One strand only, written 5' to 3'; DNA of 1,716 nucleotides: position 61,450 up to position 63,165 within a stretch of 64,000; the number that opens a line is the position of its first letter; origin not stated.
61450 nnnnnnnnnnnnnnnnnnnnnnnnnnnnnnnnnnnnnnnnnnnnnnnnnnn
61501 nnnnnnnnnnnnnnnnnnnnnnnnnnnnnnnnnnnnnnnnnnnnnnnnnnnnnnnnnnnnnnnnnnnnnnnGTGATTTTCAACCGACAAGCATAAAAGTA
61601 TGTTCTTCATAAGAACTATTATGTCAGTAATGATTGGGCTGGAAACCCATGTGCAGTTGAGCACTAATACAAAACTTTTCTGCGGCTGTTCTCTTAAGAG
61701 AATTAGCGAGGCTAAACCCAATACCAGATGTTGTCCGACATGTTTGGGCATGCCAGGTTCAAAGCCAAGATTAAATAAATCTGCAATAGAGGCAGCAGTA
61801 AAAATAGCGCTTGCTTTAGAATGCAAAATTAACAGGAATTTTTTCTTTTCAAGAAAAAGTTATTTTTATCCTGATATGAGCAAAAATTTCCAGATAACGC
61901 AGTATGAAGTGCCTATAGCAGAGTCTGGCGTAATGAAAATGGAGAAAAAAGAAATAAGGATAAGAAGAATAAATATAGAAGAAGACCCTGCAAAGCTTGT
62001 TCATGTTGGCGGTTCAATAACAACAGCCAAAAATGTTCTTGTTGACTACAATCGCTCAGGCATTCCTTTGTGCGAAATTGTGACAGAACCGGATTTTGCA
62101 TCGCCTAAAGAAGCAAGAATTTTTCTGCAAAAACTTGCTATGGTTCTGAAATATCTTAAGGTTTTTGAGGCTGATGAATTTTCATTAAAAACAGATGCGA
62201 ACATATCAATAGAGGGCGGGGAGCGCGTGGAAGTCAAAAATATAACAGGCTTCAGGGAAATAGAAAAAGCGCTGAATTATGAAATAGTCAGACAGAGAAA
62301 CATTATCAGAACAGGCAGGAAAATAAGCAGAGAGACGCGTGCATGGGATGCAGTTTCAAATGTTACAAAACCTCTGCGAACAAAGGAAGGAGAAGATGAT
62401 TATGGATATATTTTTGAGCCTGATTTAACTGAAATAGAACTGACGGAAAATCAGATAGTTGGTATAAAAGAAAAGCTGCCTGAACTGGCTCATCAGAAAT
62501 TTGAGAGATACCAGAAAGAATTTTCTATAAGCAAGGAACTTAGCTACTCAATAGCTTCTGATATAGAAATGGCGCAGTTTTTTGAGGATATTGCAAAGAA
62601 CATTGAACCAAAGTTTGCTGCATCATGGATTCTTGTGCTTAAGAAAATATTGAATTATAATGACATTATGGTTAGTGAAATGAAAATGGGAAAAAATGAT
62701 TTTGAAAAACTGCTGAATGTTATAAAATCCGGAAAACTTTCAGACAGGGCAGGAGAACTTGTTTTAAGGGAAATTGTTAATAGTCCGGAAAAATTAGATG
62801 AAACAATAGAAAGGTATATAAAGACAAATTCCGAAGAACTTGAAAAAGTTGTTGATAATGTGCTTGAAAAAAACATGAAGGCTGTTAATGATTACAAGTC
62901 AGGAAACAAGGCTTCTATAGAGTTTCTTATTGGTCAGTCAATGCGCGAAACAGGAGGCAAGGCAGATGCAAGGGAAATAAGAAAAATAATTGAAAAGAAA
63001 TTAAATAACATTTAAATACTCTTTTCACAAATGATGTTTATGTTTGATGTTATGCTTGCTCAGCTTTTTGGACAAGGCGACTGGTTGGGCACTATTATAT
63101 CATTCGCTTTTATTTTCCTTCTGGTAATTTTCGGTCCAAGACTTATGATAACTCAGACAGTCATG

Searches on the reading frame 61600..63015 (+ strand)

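Call 66: search_protein_families(library=pfam, proteins=[window:61600-63015:+], max_evalue=0.00001)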
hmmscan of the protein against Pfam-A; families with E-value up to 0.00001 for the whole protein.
window:61600-63015:+ (471 aa): 2 families
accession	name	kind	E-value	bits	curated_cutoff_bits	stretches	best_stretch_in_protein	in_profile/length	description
PF02934.20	GatB_N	-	2.9e-94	315.8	23.4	1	10-285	1-275/277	GatB/GatE catalytic domain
PF02637.23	GatB_Yqey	-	5e-30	104.8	27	1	326-468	1-148/148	GatB domain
